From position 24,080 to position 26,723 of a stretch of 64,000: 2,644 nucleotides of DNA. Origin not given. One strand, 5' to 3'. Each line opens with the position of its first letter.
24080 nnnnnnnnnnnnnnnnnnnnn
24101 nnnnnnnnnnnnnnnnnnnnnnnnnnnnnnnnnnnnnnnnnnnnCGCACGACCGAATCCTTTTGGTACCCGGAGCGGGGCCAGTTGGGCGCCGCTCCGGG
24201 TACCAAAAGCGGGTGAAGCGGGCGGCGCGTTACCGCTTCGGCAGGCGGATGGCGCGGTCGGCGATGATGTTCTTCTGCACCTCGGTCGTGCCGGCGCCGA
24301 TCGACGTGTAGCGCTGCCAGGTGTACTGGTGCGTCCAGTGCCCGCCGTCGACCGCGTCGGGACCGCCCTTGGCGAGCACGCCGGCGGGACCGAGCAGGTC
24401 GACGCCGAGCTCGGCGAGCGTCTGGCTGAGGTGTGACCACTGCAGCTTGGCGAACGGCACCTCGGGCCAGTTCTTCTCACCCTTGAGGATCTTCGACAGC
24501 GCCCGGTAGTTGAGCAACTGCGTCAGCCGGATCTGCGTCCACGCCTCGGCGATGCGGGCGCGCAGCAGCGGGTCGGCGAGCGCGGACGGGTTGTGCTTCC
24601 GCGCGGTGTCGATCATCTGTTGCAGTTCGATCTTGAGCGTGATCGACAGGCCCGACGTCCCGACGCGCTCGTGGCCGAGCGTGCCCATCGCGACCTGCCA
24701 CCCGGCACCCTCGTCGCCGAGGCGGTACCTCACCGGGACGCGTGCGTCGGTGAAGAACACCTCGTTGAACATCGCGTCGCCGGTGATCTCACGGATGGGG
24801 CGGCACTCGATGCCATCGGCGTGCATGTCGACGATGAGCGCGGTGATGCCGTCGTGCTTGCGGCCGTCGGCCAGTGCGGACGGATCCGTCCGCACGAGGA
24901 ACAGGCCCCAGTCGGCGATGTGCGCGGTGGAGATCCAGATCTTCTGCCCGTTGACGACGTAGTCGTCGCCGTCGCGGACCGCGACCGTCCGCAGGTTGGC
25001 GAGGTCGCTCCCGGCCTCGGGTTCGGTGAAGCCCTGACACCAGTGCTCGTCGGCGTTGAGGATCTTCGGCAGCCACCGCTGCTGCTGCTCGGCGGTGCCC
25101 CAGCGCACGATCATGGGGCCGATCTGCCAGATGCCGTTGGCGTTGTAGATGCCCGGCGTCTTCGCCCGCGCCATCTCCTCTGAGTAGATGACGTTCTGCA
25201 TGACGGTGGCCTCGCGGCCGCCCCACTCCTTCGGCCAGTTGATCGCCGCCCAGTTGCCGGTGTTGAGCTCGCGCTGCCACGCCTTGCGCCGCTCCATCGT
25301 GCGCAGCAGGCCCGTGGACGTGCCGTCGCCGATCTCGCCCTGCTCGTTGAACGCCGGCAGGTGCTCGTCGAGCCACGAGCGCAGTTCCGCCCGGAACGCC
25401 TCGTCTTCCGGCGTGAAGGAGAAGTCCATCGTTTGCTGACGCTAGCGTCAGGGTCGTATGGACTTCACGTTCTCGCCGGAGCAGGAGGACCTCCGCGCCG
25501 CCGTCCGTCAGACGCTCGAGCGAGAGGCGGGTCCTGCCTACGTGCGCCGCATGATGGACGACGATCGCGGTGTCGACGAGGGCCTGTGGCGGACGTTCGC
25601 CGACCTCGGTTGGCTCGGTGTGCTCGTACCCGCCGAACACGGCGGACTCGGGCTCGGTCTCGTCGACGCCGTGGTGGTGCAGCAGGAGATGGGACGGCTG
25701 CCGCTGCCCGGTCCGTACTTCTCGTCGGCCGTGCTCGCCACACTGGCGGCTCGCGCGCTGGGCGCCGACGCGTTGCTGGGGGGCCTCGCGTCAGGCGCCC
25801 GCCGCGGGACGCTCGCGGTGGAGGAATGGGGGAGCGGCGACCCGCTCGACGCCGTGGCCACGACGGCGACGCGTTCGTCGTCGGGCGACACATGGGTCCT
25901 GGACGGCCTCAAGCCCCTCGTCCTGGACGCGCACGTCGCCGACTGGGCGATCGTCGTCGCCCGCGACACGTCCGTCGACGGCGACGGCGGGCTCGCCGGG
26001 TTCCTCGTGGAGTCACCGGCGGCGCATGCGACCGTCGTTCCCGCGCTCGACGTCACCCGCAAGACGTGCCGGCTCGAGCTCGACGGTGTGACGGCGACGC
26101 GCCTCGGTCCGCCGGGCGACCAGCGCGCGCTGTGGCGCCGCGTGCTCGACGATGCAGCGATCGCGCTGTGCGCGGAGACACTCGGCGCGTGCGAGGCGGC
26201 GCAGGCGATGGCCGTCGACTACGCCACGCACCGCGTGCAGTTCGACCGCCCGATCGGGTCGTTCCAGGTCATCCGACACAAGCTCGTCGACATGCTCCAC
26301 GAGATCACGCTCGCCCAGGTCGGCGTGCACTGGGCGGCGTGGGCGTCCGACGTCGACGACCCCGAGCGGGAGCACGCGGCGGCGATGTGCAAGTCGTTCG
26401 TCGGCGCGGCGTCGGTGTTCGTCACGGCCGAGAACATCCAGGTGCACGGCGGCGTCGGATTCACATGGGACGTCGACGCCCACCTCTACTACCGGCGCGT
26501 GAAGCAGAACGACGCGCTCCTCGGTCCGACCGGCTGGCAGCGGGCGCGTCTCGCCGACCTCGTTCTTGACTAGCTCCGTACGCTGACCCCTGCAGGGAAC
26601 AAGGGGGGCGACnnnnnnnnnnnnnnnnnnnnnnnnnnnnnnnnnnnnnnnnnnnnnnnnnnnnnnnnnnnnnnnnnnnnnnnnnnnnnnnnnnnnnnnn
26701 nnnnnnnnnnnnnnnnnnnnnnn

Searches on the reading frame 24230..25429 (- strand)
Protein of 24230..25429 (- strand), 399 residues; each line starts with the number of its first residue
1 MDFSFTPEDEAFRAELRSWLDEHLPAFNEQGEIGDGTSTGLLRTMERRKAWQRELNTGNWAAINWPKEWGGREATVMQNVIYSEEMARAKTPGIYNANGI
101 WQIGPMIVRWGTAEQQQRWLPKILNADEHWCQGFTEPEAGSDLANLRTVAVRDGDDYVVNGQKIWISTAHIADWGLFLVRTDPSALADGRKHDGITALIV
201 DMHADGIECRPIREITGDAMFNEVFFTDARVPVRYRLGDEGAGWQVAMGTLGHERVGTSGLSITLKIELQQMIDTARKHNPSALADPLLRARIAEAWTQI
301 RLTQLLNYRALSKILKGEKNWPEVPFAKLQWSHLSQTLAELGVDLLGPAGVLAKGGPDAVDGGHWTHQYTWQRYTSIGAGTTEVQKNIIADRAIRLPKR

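Call 5: search_protein_families(library=pfam, proteins=[window:24230-25429:-])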
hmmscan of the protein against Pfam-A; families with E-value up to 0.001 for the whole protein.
window:24230-25429:- (399 aa): 3 families
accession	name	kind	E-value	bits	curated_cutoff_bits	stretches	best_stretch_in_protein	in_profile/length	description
PF00441.29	Acyl-CoA_dh_1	-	8.1e-25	88.2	22.4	1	241-393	1-149/150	Acyl-CoA dehydrogenase, C-terminal domain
PF02770.24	Acyl-CoA_dh_M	-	1.3e-20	73.8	33.3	1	131-228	1-96/97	Acyl-CoA dehydrogenase, middle domain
PF02771.21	Acyl-CoA_dh_N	-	2.8e-16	60.3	22.9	1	6-125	1-111/113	Acyl-CoA dehydrogenase, N-terminal domain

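Call 13: find_related_loci(query=window:24230-25429:-, collection=genome_contigs, flank=6000)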
Query window:24230-25429:- (399 aa) in genome_contigs; peptide patterns used: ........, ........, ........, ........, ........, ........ (x = any residue, [..] = any of these).
599 stretches matched a pattern (row limit reached: there are more); 590 encode a relative of the query (tblastn E <= 1e-3); the best 80 are kept; 80 distinct loci.
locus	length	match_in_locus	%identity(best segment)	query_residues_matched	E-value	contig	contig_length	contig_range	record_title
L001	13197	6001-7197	77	1-398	0e+0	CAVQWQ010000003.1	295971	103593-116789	MAG: uncultured Actinomycetes bacterium isolate MFD01872.bin.2.262 genome assembly, contig: contig_108502, whole genome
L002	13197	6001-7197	76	1-399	0e+0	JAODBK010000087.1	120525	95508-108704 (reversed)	MAG: Acidimicrobiales bacterium isolate RYN_50 scaffold_382914, whole genome shotgun sequence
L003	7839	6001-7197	75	1-399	0e+0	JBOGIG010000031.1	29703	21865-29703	MAG: Acidimicrobiales bacterium isolate TC-S_metawrap_bin.102 k127_3567699, whole genome shotgun sequence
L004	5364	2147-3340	76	1-398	0e+0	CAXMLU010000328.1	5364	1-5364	MAG TPA_asm: uncultured bacterium isolate SRR1572169_binner23_Refined_37 genome assembly, contig: ERZ16270753.65885, who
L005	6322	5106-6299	76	1-399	0e+0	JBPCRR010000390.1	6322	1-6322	MAG: Acidimicrobiales bacterium isolate TH_ant_mag_239 k127_8197807, whole genome shotgun sequence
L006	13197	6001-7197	74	1-399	0e+0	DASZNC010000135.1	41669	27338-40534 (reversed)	MAG TPA_asm: Acidimicrobiales bacterium isolate SMAG_U5907 k141_216220, whole genome shotgun sequence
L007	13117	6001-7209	75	1-399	0e+0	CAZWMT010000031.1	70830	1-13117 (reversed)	MAG TPA_asm: uncultured Microthrixaceae bacterium isolate SRP342105_co2_391 genome assembly, contig: NODE_328_length_708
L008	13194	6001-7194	74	1-399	0e+0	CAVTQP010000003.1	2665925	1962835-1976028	MAG: uncultured Actinomycetes bacterium isolate MFD09603.bin.1.97 genome assembly, contig: contig_8020, whole genome sho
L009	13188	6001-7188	75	1-399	0e+0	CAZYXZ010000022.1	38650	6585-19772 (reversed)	MAG TPA_asm: uncultured Frankiaceae bacterium isolate binchicken_co174_30 genome assembly, contig: NODE_158_length_38650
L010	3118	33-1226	75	1-399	0e+0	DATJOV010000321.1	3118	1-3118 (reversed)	MAG TPA_asm: Acidimicrobiales bacterium isolate SMAG_U14896 k141_1597245, whole genome shotgun sequence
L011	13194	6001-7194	74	1-399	0e+0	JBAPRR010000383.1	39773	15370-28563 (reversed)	MAG: Acidimicrobiales bacterium isolate MFD01230_ilm_asm_bin12 k127_262950, whole genome shotgun sequence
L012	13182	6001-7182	75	15-399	0e+0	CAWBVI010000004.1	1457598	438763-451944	MAG: uncultured Microthrixaceae bacterium isolate MFD06742.bin.2.52 genome assembly, contig: contig_39970, whole genome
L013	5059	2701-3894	76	1-399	0e+0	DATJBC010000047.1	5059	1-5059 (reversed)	MAG TPA_asm: Acidimicrobiales bacterium isolate SMAG_U15344 k141_2053464, whole genome shotgun sequence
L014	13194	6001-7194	75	1-399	0e+0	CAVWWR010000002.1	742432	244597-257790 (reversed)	MAG: uncultured Acidimicrobiales bacterium isolate MFD03399.bin.2.90 genome assembly, contig: contig_11543, whole genome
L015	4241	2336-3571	71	1-398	0e+0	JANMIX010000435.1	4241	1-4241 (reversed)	MAG: Acidimicrobiia bacterium isolate OTE_64_metabat_95 OTE_64_k141_1183656, whole genome shotgun sequence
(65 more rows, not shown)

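Call 69: search_solved_structures(query=window:24230-25429:-, max_evalue=1e-20)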
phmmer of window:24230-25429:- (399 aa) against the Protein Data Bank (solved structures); distinct sequences matched with E-value up to 1e-20: 37.
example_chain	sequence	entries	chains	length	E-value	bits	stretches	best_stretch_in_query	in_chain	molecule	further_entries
4x28_A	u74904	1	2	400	1.1e-58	202.6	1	2-398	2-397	Acyl-CoA dehydrogenase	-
6wy8_B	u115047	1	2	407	1.6e-49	172.4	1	11-398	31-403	Acyl-CoA dehydrogenase domain protein Tcur3483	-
6wy9_A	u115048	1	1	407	7.2e-49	170.3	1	11-398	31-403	Acyl-CoA dehydrogenase domain protein Tcur3483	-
2pg0_A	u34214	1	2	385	5.5e-33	117.9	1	62-390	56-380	Acyl-CoA dehydrogenase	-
8hk0_A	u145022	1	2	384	5e-32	114.8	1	1-390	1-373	Acyl-CoA dehydrogenase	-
1ukw_A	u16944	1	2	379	4.6e-28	101.7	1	65-288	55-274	acyl-CoA dehydrogenase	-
4iv6_A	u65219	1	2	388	1.2e-27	100.4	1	67-393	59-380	Acyl-CoA dehydrogenase FadE3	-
7y0a_A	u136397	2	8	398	3.1e-27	99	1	61-395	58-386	Short-chain specific acyl-CoA dehydrogenase, mitochondrial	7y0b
8sgs_A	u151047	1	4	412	3.4e-27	98.9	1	61-395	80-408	Short-chain specific acyl-CoA dehydrogenase, mitochondrial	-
1jqi_A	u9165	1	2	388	4.5e-27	98.5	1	61-395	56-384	short chain acyl-CoA dehydrogenase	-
4u83_A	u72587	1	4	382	4.8e-27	98.4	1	58-355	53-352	Acyl-CoA dehydrogenase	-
3mdd_A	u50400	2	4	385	5.3e-27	98.2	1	3-350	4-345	MEDIUM CHAIN ACYL-COA DEHYDROGENASE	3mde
1udy_A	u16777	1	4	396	5.7e-27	98.1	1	3-350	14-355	Acyl-CoA dehydrogenase, medium-chain specific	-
2vig_A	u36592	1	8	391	1.7e-26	96.6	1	61-395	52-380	SHORT-CHAIN SPECIFIC ACYL-COA DEHYDROGENASE,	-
5ol2_C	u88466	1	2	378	2.5e-26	96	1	60-266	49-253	Acyl-CoA dehydrogenase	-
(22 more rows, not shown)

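Call 75: search_solved_structures(query=window:24230-25429:-, max_evalue=1e-45, show_alignments=2)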
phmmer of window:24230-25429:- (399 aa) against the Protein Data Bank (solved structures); distinct sequences matched with E-value up to 1e-45: 3.
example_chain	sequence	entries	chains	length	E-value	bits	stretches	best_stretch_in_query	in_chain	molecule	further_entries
4x28_A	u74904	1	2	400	1.1e-58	202.6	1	2-398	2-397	Acyl-CoA dehydrogenase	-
6wy8_B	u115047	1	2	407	1.6e-49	172.4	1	11-398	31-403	Acyl-CoA dehydrogenase domain protein Tcur3483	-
6wy9_A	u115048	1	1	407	7.2e-49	170.3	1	11-398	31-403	Acyl-CoA dehydrogenase domain protein Tcur3483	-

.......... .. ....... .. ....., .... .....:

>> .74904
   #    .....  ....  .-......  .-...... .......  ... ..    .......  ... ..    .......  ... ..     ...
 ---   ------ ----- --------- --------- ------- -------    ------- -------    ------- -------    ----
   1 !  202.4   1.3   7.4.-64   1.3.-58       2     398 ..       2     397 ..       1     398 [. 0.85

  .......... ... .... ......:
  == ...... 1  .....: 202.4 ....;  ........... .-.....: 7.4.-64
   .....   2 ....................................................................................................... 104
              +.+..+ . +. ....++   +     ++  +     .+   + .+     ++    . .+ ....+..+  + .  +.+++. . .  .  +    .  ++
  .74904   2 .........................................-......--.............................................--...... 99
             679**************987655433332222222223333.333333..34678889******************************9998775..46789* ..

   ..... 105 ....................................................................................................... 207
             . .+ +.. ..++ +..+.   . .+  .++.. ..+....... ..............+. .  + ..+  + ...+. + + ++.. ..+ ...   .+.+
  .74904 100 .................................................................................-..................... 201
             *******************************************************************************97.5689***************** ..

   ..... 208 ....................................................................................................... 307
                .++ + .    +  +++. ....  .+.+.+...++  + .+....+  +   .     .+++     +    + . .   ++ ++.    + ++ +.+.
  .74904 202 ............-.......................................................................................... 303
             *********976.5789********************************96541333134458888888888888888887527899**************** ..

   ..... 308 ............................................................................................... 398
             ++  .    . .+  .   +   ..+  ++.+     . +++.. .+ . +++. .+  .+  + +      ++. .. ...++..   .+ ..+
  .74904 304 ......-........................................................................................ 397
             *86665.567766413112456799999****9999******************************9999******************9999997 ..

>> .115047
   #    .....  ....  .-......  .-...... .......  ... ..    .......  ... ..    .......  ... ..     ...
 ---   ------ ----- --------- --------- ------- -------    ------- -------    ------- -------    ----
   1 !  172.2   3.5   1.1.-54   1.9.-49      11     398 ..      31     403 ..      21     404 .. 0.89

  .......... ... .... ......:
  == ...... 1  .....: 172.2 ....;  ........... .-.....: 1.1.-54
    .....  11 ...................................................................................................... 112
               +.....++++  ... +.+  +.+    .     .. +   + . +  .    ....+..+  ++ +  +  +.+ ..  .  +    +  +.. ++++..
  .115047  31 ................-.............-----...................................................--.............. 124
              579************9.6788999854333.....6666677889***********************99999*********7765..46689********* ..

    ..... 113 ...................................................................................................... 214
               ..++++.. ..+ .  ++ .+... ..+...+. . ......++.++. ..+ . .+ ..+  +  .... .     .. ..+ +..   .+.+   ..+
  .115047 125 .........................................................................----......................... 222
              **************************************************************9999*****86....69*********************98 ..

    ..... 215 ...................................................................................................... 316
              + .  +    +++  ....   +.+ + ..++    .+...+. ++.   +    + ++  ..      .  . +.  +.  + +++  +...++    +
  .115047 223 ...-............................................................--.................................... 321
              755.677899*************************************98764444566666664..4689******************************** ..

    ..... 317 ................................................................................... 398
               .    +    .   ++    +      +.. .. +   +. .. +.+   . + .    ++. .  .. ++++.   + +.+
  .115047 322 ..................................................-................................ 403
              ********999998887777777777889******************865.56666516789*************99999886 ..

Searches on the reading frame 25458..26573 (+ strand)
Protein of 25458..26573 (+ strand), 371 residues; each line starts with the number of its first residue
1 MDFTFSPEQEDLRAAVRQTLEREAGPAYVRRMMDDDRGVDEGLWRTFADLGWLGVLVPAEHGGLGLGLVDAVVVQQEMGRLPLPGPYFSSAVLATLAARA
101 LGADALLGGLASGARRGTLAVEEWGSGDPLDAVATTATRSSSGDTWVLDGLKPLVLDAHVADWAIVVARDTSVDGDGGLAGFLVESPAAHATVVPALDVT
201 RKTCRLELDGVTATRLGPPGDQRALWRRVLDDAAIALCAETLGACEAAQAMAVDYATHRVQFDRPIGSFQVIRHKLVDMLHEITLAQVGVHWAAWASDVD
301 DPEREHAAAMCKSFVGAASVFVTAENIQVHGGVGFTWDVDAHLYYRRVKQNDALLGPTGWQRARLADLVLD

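Call 5: search_protein_families(library=pfam, proteins=[window:25458-26573:+])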
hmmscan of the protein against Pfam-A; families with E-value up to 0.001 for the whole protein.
window:25458-26573:+ (371 aa): 4 families
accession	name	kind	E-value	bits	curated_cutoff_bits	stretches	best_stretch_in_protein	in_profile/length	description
PF00441.29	Acyl-CoA_dh_1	-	7.6e-26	91.5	22.4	1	229-367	10-147/150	Acyl-CoA dehydrogenase, C-terminal domain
PF02771.21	Acyl-CoA_dh_N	-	5.8e-15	56.1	22.9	1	6-84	1-77/113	Acyl-CoA dehydrogenase, N-terminal domain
PF02770.24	Acyl-CoA_dh_M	-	6.9e-09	36.2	33.3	1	120-196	3-78/97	Acyl-CoA dehydrogenase, middle domain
PF08028.16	Acyl-CoA_dh_2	-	5.4e-05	23.9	22.7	1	236-335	2-110/134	Acyl-CoA dehydrogenase, C-terminal domain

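Call 18: find_encoding_contigs(protein=window:25458-26573:+, flank=10000, max_places=3)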
Protein window:25458-26573:+ (371 aa): 3 contigs read that carry it; 3 places shown.
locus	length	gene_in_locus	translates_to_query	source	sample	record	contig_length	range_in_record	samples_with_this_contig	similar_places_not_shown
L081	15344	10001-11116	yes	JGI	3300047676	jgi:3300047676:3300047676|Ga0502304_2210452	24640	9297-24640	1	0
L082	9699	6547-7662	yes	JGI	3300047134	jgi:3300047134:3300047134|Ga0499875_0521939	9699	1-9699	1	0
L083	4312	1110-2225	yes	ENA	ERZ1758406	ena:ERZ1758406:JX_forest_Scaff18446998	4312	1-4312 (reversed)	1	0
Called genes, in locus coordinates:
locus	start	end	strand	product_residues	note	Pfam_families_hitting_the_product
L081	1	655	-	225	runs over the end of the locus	-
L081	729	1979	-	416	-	PF08240:ADH_N, PF00107:ADH_zinc_N, PF13602:ADH_zinc_N_2 (weak)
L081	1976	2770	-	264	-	PF00106:adh_short, PF08659:KR, PF01370:Epimerase (weak), PF13561:adh_short_C2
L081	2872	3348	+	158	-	-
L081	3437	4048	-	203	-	PF00072:Response_reg, PF08281:Sigma70_r4_2, PF00196:GerE, PF04545:Sigma70_r4 (faint)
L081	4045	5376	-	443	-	PF07730:HisKA_3, PF02518:HATPase_c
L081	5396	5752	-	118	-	-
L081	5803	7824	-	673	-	PF00122:E1-E2_ATPase, PF00702:Hydrolase, PF12710:HAD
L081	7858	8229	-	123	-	PF04972:BON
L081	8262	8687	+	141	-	PF11578:DUF3237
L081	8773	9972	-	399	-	PF02771:Acyl-CoA_dh_N, PF02770:Acyl-CoA_dh_M, PF00441:Acyl-CoA_dh_1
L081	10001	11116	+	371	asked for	PF02771:Acyl-CoA_dh_N, PF02770:Acyl-CoA_dh_M, PF00441:Acyl-CoA_dh_1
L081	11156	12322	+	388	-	PF02771:Acyl-CoA_dh_N, PF00441:Acyl-CoA_dh_1 (weak), PF08028:Acyl-CoA_dh_2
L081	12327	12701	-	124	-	-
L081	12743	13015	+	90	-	-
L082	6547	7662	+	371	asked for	PF02771:Acyl-CoA_dh_N, PF02770:Acyl-CoA_dh_M, PF00441:Acyl-CoA_dh_1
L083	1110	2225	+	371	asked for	PF02771:Acyl-CoA_dh_N, PF02770:Acyl-CoA_dh_M, PF00441:Acyl-CoA_dh_1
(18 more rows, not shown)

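Call 70: search_solved_structures(query=window:25458-26573:+, max_evalue=1e-10)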
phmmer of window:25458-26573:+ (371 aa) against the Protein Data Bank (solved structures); distinct sequences matched with E-value up to 1e-10: 70 (the best 60 are shown).
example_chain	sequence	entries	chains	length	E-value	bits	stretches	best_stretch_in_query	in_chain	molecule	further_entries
6wy8_A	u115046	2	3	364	1.2e-36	129.9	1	1-370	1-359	Acyl-CoA dehydrogenase domain protein Tcur3481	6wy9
1ukw_A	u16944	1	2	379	9.8e-31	110.5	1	1-366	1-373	acyl-CoA dehydrogenase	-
4l1f_A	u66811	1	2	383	2e-29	106.2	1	1-352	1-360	Acyl-CoA dehydrogenase domain protein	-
4kto_A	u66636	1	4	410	1e-26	97.3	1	2-351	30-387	isovaleryl-CoA dehydrogenase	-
4o5m_A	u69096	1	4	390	1.7e-26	96.6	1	1-346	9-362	Isovaleryl-CoA dehydrogenase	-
7y0a_A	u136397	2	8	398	2.6e-26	96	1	39-366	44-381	Short-chain specific acyl-CoA dehydrogenase, mitochondrial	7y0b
8sgs_A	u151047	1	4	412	2.9e-26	95.8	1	40-366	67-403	Short-chain specific acyl-CoA dehydrogenase, mitochondrial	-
2vig_A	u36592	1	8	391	1.5e-25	93.4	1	39-366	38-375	SHORT-CHAIN SPECIFIC ACYL-COA DEHYDROGENASE,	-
5ol2_C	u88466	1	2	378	5.3e-25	91.7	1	44-363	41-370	Acyl-CoA dehydrogenase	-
5lnx_A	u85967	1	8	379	1.5e-24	90.2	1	7-362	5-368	Acyl-CoA dehydrogenase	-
3pfd_A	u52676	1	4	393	5.4e-24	88.3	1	7-362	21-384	Acyl-CoA dehydrogenase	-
1jqi_A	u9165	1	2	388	1.5e-23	86.9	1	11-366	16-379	short chain acyl-CoA dehydrogenase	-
4x28_D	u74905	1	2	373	2.9e-23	85.9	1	1-364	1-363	Acyl-CoA dehydrogenase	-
4n5f_A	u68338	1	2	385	2.8e-22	82.7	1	2-362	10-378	Putative acyl-CoA dehydrogenase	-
2z1q_A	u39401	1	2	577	3.5e-22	82.4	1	9-357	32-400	Acyl-CoA dehydrogenase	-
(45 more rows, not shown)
